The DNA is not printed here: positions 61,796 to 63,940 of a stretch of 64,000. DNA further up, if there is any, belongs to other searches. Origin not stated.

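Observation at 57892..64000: Mrp-type membrane module joined to a NuoH-like subunit in Mbx/MBS gene order: a probable group-4 [NiFe]-hydrogenase-related respiratory complex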

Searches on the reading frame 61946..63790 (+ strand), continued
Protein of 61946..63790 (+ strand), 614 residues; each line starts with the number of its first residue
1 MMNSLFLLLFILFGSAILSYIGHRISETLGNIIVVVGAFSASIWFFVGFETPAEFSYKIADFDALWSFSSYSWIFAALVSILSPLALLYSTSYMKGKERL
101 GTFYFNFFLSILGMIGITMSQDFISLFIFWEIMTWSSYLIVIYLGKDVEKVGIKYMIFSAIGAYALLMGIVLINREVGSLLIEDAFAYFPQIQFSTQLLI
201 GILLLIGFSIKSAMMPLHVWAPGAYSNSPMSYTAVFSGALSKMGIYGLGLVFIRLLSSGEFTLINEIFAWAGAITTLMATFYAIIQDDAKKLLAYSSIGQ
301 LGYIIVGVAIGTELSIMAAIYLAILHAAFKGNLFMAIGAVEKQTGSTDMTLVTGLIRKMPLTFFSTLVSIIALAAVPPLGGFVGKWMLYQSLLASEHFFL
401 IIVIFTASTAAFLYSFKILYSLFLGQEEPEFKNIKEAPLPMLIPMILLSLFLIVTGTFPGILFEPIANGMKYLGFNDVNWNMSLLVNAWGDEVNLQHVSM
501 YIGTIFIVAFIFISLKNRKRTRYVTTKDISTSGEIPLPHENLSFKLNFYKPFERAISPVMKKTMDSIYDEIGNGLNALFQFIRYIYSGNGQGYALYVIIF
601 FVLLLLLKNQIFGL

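Call 11: search_solved_structures(query=L001:14187-15290:+, max_evalue=1e-10, show_alignments=3)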
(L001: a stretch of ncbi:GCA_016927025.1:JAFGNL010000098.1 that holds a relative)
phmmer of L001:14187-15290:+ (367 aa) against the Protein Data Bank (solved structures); distinct sequences matched with E-value up to 1e-10: 54.
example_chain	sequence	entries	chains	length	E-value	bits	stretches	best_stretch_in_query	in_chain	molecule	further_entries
6u8y_L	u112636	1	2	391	2.9e-112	378.7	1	5-367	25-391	NADH dehydrogenase subunit D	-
2fug_4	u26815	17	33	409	3.9e-74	253.2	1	2-291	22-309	NADH-quinone oxidoreductase chain 4 | NADH-QUINONE OXIDOREDUCTASE SUBUNIT 4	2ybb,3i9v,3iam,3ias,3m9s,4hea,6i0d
6hum_H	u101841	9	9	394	7.1e-68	232.6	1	6-284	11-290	NAD(P)H-quinone oxidoreductase subunit H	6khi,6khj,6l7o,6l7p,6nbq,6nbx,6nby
8qby_D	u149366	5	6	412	2.3e-67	230.9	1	8-277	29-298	NADH-quinone oxidoreductase subunit D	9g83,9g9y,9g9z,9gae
7eu3_H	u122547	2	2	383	2.4e-67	230.9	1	9-284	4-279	NAD(P)H-quinone oxidoreductase subunit H, chloroplastic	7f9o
9grx_H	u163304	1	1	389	1.9e-64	221.4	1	7-284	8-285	NAD(P)H-quinone oxidoreductase subunit H, chloroplastic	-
7wfg_H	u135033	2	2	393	3.3e-64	220.6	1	8-284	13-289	NAD(P)H-quinone oxidoreductase subunit H, chloroplastic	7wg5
5xtd_Q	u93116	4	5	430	4.6e-64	220.1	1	4-283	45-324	NADH dehydrogenase [ubiquinone] iron-sulfur protein 2, mitochondrial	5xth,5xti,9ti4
9cwt_Q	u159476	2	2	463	6.3e-64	219.6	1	4-283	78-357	NADH dehydrogenase [ubiquinone] iron-sulfur protein 2, mitochondrial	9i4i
5xtb_Q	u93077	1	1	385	8.4e-64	219.2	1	7-283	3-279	NADH dehydrogenase [ubiquinone] iron-sulfur protein 2, mitochondrial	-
6g2j_D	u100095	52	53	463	9e-64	219.1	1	6-282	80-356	NADH dehydrogenase [ubiquinone] iron-sulfur protein 2, mitochondrial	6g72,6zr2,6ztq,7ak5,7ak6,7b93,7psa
5lc5_D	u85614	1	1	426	1.2e-63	218.7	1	6-282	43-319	NADH dehydrogenase [ubiquinone] iron-sulfur protein 2, mitochondrial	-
5ldw_D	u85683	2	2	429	1.3e-63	218.6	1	6-282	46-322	NADH dehydrogenase [ubiquinone] iron-sulfur protein 2, mitochondrial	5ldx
5o31_D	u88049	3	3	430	1.3e-63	218.6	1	6-282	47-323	NADH dehydrogenase [ubiquinone] iron-sulfur protein 2, mitochondrial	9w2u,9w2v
7dgq_B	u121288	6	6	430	1.3e-63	218.6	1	6-282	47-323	NADH dehydrogenase [ubiquinone] iron-sulfur protein 2, mitochondrial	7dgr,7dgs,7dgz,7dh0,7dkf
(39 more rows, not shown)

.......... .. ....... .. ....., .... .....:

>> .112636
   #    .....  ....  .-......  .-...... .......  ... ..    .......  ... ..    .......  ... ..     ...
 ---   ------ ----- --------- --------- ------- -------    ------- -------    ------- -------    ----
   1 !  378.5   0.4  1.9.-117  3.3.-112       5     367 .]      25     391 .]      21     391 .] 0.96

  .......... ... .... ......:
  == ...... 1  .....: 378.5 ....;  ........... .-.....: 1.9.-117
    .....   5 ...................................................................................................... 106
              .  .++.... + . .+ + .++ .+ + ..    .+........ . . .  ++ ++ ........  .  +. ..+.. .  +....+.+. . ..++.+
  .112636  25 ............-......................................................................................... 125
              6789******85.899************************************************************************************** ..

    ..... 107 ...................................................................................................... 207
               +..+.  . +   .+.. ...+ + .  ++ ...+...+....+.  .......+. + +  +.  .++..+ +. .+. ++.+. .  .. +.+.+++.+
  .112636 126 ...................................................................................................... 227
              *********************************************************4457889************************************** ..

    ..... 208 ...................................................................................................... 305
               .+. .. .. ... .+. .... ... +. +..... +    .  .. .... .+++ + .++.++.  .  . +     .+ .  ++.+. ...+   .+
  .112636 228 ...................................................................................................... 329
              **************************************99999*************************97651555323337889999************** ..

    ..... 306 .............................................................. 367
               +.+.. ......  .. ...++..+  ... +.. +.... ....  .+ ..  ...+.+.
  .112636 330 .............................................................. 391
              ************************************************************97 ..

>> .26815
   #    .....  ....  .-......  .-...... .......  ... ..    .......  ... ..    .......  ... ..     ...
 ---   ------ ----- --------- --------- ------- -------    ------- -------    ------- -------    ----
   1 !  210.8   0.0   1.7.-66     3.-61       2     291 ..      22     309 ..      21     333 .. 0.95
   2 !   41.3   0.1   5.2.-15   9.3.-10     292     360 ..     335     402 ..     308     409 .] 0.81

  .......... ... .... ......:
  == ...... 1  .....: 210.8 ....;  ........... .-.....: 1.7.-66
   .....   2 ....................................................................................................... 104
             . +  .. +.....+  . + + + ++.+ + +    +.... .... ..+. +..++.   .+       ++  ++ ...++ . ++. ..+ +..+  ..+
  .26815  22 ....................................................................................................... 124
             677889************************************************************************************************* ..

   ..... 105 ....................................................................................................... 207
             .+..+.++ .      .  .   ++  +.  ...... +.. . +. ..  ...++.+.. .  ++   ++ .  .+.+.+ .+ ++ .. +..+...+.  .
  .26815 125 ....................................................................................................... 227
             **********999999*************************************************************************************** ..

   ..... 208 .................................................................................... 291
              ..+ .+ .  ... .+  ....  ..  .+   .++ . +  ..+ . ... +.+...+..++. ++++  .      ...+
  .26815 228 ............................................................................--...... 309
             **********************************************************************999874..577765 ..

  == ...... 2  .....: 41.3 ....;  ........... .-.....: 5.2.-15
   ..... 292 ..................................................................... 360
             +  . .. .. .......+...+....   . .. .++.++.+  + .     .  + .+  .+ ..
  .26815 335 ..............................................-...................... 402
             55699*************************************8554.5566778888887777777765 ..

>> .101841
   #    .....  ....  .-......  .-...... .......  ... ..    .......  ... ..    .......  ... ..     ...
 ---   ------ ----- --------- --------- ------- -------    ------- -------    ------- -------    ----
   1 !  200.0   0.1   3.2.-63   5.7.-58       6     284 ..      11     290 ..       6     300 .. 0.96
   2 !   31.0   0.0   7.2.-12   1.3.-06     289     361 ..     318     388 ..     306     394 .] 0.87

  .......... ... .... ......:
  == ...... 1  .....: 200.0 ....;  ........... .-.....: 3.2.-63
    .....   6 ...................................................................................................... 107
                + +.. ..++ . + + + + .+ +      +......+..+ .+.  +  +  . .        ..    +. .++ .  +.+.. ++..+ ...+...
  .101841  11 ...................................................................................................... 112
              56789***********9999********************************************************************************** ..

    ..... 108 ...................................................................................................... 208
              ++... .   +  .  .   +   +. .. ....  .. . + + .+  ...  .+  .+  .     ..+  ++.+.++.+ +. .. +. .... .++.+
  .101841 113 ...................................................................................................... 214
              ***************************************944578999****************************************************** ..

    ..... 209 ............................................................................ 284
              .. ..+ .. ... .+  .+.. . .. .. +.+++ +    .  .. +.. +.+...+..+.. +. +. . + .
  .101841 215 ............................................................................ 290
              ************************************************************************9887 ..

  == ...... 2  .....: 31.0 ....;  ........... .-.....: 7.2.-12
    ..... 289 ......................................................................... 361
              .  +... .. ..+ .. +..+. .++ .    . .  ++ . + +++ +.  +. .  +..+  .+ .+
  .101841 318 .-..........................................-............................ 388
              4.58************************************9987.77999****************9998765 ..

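Call 12: search_solved_structures(query=L001:15420-17207:+, max_evalue=0.00001, show_alignments=0)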
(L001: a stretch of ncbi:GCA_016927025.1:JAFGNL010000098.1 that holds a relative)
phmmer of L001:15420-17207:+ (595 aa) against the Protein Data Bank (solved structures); distinct sequences matched with E-value up to 0.00001: 66 (the best 60 are shown).
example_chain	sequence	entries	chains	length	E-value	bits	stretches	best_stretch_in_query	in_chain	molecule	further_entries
9n5u_A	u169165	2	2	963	7.5e-90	305.1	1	189-593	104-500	NfnA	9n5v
5jca_L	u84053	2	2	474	7.8e-90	305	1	152-595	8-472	NADH-dependent Ferredoxin:NADP Oxidoreductase (NfnI) subunit alpha | NADH-dependent Ferredoxin:NADP Oxidoreductase subunit alpha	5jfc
5vj7_A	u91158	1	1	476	9.3e-87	294.8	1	151-595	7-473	Oxidoreductase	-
4ylf_B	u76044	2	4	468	9.5e-86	291.5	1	151-593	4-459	Dihydropyrimidine dehydrogenase subunit A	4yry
9bov_A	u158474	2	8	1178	1.1e-85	291.3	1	191-593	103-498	Molybdopterin oxidoreductase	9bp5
8oh5_C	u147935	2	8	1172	2.5e-84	286.8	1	192-593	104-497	Formate dehydrogenase-O, major subunit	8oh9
6s6s_G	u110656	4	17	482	1.4e-59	205.1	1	159-592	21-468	Glutamate synthase [NADPH] small chain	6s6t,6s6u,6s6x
2vdc_G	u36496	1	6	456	3.5e-58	200.5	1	166-592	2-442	GLUTAMATE SYNTHASE [NADPH] SMALL CHAIN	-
1gt8_A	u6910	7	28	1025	1.3e-39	139.1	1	173-593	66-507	DIHYDROPYRIMIDINE DEHYDROGENASE | Dihydropyrimidine dehydrogenase [NADP(+)]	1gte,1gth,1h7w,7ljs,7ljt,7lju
7m31_A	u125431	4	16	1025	1.3e-39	139.1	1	173-593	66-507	Dihydropyrimidine dehydrogenase [NADP(+)]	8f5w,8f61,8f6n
1h7x_A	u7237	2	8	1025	1.3e-39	139.1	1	173-593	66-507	DIHYDROPYRIMIDINE DEHYDROGENASE | Dihydropyrimidine dehydrogenase [NADP(+)]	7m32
7mfm_I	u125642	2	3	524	2e-36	128.6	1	145-446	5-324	Glutamate synthase (NADPH) small chain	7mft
6u8y_N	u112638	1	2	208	3.6e-20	75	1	9-114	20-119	NADH dehydrogenase subunit I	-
6hum_I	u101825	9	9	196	1.4e-11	46.6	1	13-119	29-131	NAD(P)H-quinone oxidoreductase subunit I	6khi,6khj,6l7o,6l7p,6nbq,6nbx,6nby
2fug_9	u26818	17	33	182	1.7e-11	46.3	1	15-118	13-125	NADH-quinone oxidoreductase chain 9 | NADH-QUINONE OXIDOREDUCTASE SUBUNIT 9 | NADH-quinone oxidoreductase subunit I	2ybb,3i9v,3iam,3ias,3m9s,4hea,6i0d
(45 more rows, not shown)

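Call 17: find_homologous_proteins(query=L001:15420-17207:+, max_evalue=1e-20)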
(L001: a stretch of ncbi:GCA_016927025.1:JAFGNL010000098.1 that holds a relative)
Query L001:15420-17207:+ (595 aa): 7866 proteins with E <= 1e-20 among 8000 candidates; the best 120 are listed.
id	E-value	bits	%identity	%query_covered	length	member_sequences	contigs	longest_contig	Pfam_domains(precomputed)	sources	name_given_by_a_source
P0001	0.0e+0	1367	100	100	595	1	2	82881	PF14697.12,PF13241.13,PF13450.13,PF07992.21,PF12837.13,PF00070.34,PF03486.21,PF13534.12,PF01266.31,PF14691.12,PF00890.31,PF13738.13,PF13237.12,PF12838.13,PF01134.29,PF01494.26,PF12831.14,PF01946.24,PF12797.13,PF00037.33,PF02826.26,PF01262.28,PF13183.12,PF13187.12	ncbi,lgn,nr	ncbi:MAG: FAD-dependent oxidoreductase [Bacteroidales bacterium]|nr:FAD-dependent oxidoreductase [Ba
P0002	0.0e+0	1212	86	100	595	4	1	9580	PF14697.12,PF13450.13,PF07992.21,PF12837.13,PF00070.34,PF12838.13,PF13534.12,PF01494.26,PF12831.14,PF01946.24,PF01266.31,PF12797.13,PF14691.12,PF00037.33,PF13738.13,PF01262.28,PF13237.12,PF13183.12,PF13187.12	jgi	-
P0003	0.0e+0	1193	85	100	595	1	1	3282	PF14697.12,PF13241.13,PF13450.13,PF07992.21,PF00070.34,PF03486.21,PF13484.12,PF12838.13,PF13534.12,PF12831.14,PF01946.24,PF01266.31,PF01593.31,PF14691.12,PF00890.31,PF00037.33,PF02826.26,PF13738.13,PF01262.28,PF13237.12,PF13187.12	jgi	jgi:glutamate synthase (NADPH/NADH) small chain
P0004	0.0e+0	1193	84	100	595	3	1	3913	PF14697.12,PF13241.13,PF13450.13,PF07992.21,PF00070.34,PF03486.21,PF12838.13,PF13534.12,PF01134.29,PF12831.14,PF01946.24,PF01266.31,PF01593.31,PF14691.12,PF00890.31,PF00037.33,PF13738.13,PF01262.28,PF13237.12,PF13187.12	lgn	-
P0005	0.0e+0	1080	77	100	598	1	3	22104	PF14697.12,PF13241.13,PF13450.13,PF07992.21,PF12837.13,PF00070.34,PF13746.12,PF13484.12,PF12838.13,PF13534.12,PF01494.26,PF12831.14,PF01946.24,PF01266.31,PF01593.31,PF14691.12,PF00037.33,PF02826.26,PF13738.13,PF01262.28,PF13237.12,PF13183.12,PF13187.12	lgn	-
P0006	0.0e+0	1060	76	100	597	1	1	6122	PF14697.12,PF13450.13,PF07992.21,PF12837.13,PF00070.34,PF13746.12,PF13484.12,PF12838.13,PF13534.12,PF01494.26,PF12831.14,PF01946.24,PF01266.31,PF12797.13,PF14691.12,PF00037.33,PF02826.26,PF13738.13,PF01262.28,PF13237.12,PF13183.12,PF13187.12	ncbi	-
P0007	0.0e+0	1058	76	100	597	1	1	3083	PF14697.12,PF13450.13,PF07992.21,PF12837.13,PF00070.34,PF13746.12,PF13484.12,PF12838.13,PF13534.12,PF01494.26,PF12831.14,PF01946.24,PF01266.31,PF12797.13,PF14691.12,PF00037.33,PF02826.26,PF13738.13,PF01262.28,PF13237.12,PF13183.12,PF13187.12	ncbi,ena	-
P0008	0.0e+0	1051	75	100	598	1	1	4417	PF14697.12,PF13450.13,PF07992.21,PF12837.13,PF00070.34,PF12838.13,PF13534.12,PF01494.26,PF12831.14,PF01946.24,PF01266.31,PF01593.31,PF12797.13,PF14691.12,PF00037.33,PF02826.26,PF13738.13,PF01262.28,PF13237.12,PF13183.12,PF13187.12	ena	-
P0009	0.0e+0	1035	75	100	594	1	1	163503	PF14697.12,PF13450.13,PF07992.21,PF00070.34,PF13484.12,PF12838.13,PF13534.12,PF12831.14,PF01946.24,PF01266.31,PF14691.12,PF00037.33,PF13738.13,PF13237.12,PF13187.12,PF02737.25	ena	-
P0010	0.0e+0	1032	74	100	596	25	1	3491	PF14697.12,PF13450.13,PF07992.21,PF12837.13,PF00070.34,PF13746.12,PF12838.13,PF13534.12,PF01494.26,PF12831.14,PF01946.24,PF01266.31,PF14691.12,PF00037.33,PF13738.13,PF01262.28,PF13237.12,PF13187.12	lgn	-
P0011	0.0e+0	1029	74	100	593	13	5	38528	PF14697.12,PF13450.13,PF07992.21,PF00070.34,PF13746.12,PF13484.12,PF12838.13,PF13534.12,PF12831.14,PF01946.24,PF01266.31,PF14691.12,PF00037.33,PF13738.13,PF01262.28,PF13237.12,PF13183.12,PF13187.12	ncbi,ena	-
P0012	0.0e+0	1024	73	100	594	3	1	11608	PF14697.12,PF13450.13,PF07992.21,PF12837.13,PF00070.34,PF13484.12,PF12838.13,PF13534.12,PF12831.14,PF01946.24,PF01266.31,PF14691.12,PF00037.33,PF13738.13,PF13237.12,PF13187.12,PF02737.25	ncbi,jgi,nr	ncbi:MAG: FAD-dependent oxidoreductase [Chlorobi bacterium]|nr:FAD-dependent oxidoreductase [Chlorob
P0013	0.0e+0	1016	72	100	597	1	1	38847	PF14697.12,PF13450.13,PF07992.21,PF12837.13,PF00070.34,PF13746.12,PF13484.12,PF12838.13,PF13534.12,PF01494.26,PF12831.14,PF01946.24,PF01266.31,PF12797.13,PF14691.12,PF00037.33,PF13738.13,PF01262.28,PF13237.12,PF13183.12,PF13187.12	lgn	-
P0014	0.0e+0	1015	86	85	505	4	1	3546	PF13450.13,PF07992.21,PF00070.34,PF03486.21,PF13484.12,PF01494.26,PF12831.14,PF01946.24,PF01266.31,PF14691.12,PF00890.31,PF13738.13,PF01262.28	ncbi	ncbi:MAG: oxidoreductase, partial [Bacteroidetes bacterium]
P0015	0.0e+0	1013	73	100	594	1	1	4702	PF14697.12,PF13450.13,PF07992.21,PF12837.13,PF00070.34,PF13484.12,PF12838.13,PF13534.12,PF12831.14,PF01946.24,PF01266.31,PF14691.12,PF00037.33,PF13738.13,PF01262.28,PF13237.12,PF13187.12,PF02737.25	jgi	-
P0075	3.2e-291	985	71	100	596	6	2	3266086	PF14697.12,PF13450.13,PF07992.21,PF00070.34,PF13746.12,PF13484.12,PF12838.13,PF13534.12,PF01946.24,PF01266.31,PF12797.13,PF14691.12,PF00037.33,PF13738.13,PF01262.28,PF13237.12,PF13183.12,PF13187.12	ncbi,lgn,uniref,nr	ncbi:FAD-dependent oxidoreductase [Candidatus Sulfidibacterium hydrothermale]|uniref:FAD-dependent o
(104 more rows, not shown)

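Call 18: find_encoding_contigs(protein=P0001, flank=10000, max_places=4)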
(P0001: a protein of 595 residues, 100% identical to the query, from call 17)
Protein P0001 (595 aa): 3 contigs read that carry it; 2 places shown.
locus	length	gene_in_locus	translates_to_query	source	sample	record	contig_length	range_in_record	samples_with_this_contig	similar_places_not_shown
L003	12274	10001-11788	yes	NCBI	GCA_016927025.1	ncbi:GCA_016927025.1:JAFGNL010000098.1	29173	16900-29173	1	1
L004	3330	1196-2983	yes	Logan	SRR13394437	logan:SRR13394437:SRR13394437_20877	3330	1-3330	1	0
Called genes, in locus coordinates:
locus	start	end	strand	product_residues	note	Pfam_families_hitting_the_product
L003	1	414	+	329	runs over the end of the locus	PF01180:DHO_dh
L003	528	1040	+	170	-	PF01899:MNHE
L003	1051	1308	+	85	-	PF04066:MrpF_PhaF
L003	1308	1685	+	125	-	PF03334:PhaG_MnhG_YufB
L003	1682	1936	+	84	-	PF13244:MbhD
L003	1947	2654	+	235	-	PF20501:MbhE, PF04039:MnhB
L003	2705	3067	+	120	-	PF00420:Oxidored_q2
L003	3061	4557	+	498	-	PF00361:Proton_antipo_M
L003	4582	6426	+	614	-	PF00361:Proton_antipo_M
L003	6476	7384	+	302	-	PF00146:NADHdh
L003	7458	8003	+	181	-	PF01058:Oxidored_q6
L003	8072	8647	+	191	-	PF00329:Complex1_30kDa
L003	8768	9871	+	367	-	PF00346:Complex1_49kDa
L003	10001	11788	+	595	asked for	PF12838:Fer4_7, PF13187:Fer4_9 (weak), PF14697:Fer4_21, PF14691:Fer4_20, PF01946:Thi4 (weak), PF07992:Pyr_redox_2, PF13450:NAD_binding_8, PF13738:Pyr_redox_3, +16 more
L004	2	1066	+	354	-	?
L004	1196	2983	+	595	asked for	PF12838:Fer4_7, PF13187:Fer4_9 (weak), PF14697:Fer4_21, PF14691:Fer4_20, PF01946:Thi4 (weak), PF07992:Pyr_redox_2, PF13450:NAD_binding_8, PF13738:Pyr_redox_3, +16 more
